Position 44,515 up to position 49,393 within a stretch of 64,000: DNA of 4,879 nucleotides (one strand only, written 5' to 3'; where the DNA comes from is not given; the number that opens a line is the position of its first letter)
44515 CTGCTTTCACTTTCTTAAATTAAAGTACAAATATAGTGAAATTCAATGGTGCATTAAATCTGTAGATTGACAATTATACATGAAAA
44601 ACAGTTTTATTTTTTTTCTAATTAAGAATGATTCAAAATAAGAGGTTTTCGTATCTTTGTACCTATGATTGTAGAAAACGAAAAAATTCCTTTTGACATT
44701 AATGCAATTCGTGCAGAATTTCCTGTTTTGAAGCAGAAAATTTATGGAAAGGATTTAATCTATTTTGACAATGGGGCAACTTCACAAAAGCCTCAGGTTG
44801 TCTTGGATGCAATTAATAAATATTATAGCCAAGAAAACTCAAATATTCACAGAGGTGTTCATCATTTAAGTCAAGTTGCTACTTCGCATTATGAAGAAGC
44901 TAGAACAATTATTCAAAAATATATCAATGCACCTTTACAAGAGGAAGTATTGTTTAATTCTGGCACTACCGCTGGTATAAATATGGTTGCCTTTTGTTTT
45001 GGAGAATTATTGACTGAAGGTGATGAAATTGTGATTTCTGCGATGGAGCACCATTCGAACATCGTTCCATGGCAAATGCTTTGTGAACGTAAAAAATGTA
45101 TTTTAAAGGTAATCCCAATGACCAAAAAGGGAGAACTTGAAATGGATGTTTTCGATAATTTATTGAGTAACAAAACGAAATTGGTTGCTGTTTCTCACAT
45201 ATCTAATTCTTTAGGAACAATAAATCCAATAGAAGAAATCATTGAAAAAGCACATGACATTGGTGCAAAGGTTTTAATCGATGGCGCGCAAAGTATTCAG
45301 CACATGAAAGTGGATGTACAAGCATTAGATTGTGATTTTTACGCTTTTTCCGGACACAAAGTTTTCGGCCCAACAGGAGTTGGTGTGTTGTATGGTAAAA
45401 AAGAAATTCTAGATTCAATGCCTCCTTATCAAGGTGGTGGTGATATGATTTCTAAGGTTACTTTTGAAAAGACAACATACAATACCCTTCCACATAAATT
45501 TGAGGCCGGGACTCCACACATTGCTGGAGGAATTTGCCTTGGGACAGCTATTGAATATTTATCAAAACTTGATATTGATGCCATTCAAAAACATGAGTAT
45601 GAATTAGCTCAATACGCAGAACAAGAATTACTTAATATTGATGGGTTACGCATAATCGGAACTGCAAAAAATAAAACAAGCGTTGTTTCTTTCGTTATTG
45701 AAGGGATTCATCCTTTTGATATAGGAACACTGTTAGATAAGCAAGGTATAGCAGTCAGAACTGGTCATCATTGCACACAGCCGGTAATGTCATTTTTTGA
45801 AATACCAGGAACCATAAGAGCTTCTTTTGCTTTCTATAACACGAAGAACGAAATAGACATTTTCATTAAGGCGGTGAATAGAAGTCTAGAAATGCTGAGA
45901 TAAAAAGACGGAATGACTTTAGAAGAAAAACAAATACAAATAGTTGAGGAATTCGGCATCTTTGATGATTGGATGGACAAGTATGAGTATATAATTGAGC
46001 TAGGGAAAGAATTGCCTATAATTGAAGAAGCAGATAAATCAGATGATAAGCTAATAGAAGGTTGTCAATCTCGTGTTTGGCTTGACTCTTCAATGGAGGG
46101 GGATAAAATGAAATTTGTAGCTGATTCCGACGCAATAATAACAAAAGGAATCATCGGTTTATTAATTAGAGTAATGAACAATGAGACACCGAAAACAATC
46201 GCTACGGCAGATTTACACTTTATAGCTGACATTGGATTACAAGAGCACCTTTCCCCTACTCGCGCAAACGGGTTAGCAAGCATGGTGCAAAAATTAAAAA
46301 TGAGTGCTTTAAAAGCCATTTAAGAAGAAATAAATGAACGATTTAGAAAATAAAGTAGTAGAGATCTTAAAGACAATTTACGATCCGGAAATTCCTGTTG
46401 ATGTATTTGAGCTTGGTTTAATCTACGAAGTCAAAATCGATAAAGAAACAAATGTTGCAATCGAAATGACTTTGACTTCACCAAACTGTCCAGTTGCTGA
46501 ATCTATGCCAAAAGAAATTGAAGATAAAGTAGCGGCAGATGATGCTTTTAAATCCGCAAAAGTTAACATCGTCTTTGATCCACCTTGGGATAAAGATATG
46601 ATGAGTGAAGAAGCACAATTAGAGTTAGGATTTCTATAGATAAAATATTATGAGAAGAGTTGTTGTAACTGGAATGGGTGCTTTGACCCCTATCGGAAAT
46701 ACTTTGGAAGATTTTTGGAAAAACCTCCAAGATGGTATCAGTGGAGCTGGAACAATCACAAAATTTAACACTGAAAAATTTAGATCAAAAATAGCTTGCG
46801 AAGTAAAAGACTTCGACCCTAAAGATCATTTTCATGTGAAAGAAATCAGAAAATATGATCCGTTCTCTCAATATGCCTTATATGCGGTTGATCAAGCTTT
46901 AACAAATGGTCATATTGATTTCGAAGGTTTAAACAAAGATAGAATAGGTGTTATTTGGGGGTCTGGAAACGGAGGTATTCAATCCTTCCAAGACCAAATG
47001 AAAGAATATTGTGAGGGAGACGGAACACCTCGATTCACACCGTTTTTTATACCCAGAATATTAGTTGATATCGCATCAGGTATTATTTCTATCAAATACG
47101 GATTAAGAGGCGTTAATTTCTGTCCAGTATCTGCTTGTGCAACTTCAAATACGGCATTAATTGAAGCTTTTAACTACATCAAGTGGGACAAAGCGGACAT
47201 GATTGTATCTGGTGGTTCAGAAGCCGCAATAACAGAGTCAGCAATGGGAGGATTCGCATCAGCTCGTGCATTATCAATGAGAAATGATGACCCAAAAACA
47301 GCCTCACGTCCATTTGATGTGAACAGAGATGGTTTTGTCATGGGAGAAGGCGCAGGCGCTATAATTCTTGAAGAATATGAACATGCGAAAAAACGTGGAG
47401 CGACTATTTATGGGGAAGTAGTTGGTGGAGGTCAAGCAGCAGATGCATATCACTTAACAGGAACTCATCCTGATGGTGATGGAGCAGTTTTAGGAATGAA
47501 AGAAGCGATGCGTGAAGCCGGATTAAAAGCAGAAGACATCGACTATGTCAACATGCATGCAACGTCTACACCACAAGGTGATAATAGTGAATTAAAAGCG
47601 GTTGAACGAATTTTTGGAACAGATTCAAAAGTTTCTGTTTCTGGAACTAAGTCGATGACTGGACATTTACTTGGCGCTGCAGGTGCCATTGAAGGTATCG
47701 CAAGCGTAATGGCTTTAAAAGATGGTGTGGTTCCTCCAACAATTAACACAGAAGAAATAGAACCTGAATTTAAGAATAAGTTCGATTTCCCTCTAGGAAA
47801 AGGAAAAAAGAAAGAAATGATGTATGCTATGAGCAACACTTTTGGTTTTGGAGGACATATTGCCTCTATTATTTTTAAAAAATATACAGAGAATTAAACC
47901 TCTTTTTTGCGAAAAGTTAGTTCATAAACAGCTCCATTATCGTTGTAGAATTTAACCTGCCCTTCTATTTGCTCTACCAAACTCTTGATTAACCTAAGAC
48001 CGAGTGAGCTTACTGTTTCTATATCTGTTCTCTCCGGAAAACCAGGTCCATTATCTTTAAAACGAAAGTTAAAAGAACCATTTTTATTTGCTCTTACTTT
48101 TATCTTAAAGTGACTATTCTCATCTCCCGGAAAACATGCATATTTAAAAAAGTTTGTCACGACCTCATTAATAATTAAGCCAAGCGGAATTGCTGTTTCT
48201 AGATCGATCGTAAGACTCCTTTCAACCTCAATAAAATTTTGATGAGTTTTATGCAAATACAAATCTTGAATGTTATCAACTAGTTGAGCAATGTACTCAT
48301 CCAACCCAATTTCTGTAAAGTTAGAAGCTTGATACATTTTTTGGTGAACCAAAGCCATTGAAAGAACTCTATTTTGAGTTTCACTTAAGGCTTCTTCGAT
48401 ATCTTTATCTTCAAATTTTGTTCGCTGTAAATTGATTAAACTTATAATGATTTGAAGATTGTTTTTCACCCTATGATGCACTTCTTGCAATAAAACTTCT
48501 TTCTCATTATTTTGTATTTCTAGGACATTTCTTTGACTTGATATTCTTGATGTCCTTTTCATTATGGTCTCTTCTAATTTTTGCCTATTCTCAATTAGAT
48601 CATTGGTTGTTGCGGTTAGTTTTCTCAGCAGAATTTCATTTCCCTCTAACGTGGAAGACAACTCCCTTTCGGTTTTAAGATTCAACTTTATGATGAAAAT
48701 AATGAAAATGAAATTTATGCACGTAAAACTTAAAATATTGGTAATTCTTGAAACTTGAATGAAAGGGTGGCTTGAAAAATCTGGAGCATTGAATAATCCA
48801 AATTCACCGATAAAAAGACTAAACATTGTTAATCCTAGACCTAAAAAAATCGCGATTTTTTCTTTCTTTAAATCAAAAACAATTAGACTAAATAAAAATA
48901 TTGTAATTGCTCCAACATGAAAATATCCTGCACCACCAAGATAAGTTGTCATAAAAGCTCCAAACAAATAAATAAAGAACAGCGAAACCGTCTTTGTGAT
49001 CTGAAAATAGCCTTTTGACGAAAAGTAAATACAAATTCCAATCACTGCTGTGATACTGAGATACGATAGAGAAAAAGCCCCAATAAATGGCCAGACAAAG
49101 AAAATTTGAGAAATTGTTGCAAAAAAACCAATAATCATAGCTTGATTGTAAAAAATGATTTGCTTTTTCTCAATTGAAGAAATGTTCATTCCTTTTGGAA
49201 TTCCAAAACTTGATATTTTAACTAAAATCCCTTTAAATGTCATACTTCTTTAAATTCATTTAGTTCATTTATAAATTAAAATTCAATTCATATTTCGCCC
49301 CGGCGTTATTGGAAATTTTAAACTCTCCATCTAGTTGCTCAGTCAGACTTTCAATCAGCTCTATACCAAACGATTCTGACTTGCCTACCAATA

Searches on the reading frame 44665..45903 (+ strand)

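Call 23: search_protein_families(library=pfam, proteins=[window:44665-45903:+], max_evalue=0.00001)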
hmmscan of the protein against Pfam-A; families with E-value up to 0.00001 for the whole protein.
window:44665-45903:+ (412 aa): 3 families
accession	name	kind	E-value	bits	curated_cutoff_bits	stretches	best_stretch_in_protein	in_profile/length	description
PF00266.25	Aminotran_5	-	5.7e-150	499.8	21.5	1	32-400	1-371/371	Aminotransferase class-V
PF00155.27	Aminotran_1_2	-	9.1e-09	35.4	19.7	1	44-250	20-239/361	Aminotransferase class I and II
PF01053.26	Cys_Met_Meta_PP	-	5.5e-06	25.6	27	1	93-208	69-175/381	Cys/Met metabolism PLP-dependent enzyme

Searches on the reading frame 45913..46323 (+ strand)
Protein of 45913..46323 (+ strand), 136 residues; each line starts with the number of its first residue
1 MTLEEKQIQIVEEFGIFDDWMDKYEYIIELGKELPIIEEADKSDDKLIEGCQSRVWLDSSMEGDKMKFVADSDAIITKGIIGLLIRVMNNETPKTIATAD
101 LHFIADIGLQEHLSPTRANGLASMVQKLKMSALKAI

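Call 48: search_protein_families(library=ncbifam, proteins=[window:45913-46323:+], max_evalue=1e-10)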
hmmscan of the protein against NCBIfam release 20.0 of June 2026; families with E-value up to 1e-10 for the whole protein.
window:45913-46323:+ (136 aa): 3 families
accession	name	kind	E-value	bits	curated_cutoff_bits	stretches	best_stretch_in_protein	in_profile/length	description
NF006792.0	PRK09296.1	equivalog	1.4e-29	102.7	160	1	6-133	6-135/138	cysteine desulfuration protein SufE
TIGR03391.1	FeS_syn_CsdE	equivalog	7e-25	87.6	136.4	1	8-130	13-137/139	cysteine desulfurase sulfur acceptor subunit CsdE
NF011594.0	PRK15019.1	equivalog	3.1e-18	66.5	252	1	14-127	24-139/147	cysteine desulfurase sulfur acceptor subunit CsdE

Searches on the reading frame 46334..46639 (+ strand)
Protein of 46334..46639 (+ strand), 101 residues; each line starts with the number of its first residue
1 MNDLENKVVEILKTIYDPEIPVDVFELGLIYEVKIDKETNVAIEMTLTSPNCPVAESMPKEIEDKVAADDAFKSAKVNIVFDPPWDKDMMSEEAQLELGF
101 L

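Call 48: search_protein_families(library=ncbifam, proteins=[window:46334-46639:+], max_evalue=1e-10)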
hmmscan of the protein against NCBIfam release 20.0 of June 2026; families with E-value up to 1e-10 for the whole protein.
window:46334-46639:+ (101 aa): 4 families
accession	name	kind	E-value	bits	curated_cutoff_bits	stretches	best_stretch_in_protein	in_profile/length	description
TIGR02945.1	SUF_assoc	equivalog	1.7e-41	140.6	143.4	1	4-100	2-98/99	SUF system Fe-S cluster assembly protein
TIGR03406.1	FeS_long_SufT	hypoth_equivalog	5.5e-36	123.9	202.6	1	3-100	73-174/174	putative Fe-S cluster assembly protein SufT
NF041868.1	paad_haloarch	equivalog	1.1e-22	80.5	180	1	3-97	26-119/127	1,2-phenylacetyl-CoA epoxidase subunit PaaD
TIGR02159.1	PA_CoA_Oxy4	equivalog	3.9e-13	49.9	108.15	1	16-97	2-82/146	1,2-phenylacetyl-CoA epoxidase subunit PaaD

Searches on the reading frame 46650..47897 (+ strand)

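Call 23: search_protein_families(library=pfam, proteins=[window:46650-47897:+], max_evalue=0.00001)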
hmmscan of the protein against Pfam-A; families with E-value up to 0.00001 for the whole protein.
window:46650-47897:+ (415 aa): 2 families
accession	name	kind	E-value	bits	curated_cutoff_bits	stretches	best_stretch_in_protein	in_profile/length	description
PF00109.32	ketoacyl-synt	-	8.1e-53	180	20.8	1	1-246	1-252/252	Beta-ketoacyl synthase, N-terminal domain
PF02801.28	Ketoacyl-synt_C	-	4.5e-35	120.7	20.8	1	254-367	1-118/119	Beta-ketoacyl synthase, C-terminal domain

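Call 48: search_protein_families(library=ncbifam, proteins=[window:46650-47897:+], max_evalue=1e-10)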
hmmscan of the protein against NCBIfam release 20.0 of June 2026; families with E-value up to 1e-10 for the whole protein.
window:46650-47897:+ (415 aa): 18 families
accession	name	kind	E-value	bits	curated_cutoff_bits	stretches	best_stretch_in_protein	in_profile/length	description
TIGR03150.1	fabF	equivalog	1.3e-166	554.3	493.75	1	2-410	1-407/407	beta-ketoacyl-ACP synthase II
NF005589.0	PRK07314.1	subfamily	3.4e-164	546.5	387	1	1-412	3-412/413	beta-ketoacyl-ACP synthase II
NF004970.0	PRK06333.1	subfamily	7.8e-147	489.5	525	1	1-413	3-423/424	beta-ketoacyl-ACP synthase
NF006274.0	PRK08439.1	equivalog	2.9e-127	424.8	621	1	1-411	1-405/406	beta-ketoacyl-ACP synthase II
NF006434.0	PRK08722.1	equivalog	2.6e-126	421.9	759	1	2-411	4-413/414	beta-ketoacyl-ACP synthase II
NF005935.0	PRK07967.1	equivalog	2e-95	320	630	1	1-413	1-405/406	beta-ketoacyl-ACP synthase I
NF006587.0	PRK09116.1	equivalog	2.6e-92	309.7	470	1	1-412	1-407/408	beta-ketoacyl-ACP synthase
NF005916.1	PRK07910.1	equivalog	2.3e-85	287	560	1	3-412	13-418/418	KasA/KasB family beta-ketoacyl-ACP synthase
NF005076.0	PRK06501.1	equivalog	1.3e-81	274.7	629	1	4-411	13-422/425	beta-ketoacyl-ACP synthase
NF005490.0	PRK07103.1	equivalog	6.3e-73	246.2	445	1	1-411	3-412/414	polyketide beta-ketoacyl:acyl carrier protein synthase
NF006618.0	PRK09185.1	subfamily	8.9e-71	239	407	1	2-411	3-392/394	beta-ketoacyl-ACP synthase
NF004618.0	PRK05952.1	equivalog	3.9e-62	210.4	455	1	3-411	3-382/384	beta-ketoacyl-ACP synthase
NF058662.1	cispenta_AmcF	equivalog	4e-60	203.8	325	1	158-410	124-368/369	cispentacin biosynthesis acyltransferase subunit AmcF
NF045894.1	PKS_plus_SDR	equivalog_domain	7.5e-34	116.6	1740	1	51-372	68-381/1515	type I polyketide synthase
NF040607.1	mycolic_Pks13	equivalog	2.9e-28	97.9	2100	1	50-373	165-481/1680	polyketide synthase Pks13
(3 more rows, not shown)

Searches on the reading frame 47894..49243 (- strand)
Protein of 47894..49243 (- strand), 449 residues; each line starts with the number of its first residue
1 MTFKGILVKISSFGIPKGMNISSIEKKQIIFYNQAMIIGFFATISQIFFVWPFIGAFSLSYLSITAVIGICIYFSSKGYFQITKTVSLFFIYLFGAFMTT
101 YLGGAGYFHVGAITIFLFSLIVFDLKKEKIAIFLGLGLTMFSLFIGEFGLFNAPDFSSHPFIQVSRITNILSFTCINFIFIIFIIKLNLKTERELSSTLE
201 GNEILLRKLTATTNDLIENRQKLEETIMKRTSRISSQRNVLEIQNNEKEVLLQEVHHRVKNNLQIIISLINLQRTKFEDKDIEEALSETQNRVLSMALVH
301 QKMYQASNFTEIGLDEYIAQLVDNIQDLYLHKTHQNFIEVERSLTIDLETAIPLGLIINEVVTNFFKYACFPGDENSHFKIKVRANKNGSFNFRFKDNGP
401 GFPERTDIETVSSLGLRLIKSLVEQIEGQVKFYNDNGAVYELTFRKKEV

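Call 23: search_protein_families(library=pfam, proteins=[window:47894-49243:-], max_evalue=0.00001)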
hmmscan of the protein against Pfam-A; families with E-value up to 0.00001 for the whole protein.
window:47894-49243:- (449 aa): 4 families
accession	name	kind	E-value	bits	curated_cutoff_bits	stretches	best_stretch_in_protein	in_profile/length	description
PF07568.18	HisKA_2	-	1.2e-27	96.3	22.3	1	254-329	1-76/76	Histidine kinase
PF02518.31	HATPase_c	-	5.1e-08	33.8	26.4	1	352-446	4-109/111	Histidine kinase-, DNA gyrase B-, and HSP90-like ATPase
PF07536.20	HWE_HK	-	1.1e-06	29.7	22.8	1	254-320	1-64/83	HWE histidine kinase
PF13581.12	HATPase_c_2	-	9.8e-06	26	27.4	0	340-427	18-113/127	Histidine kinase-like ATPase domain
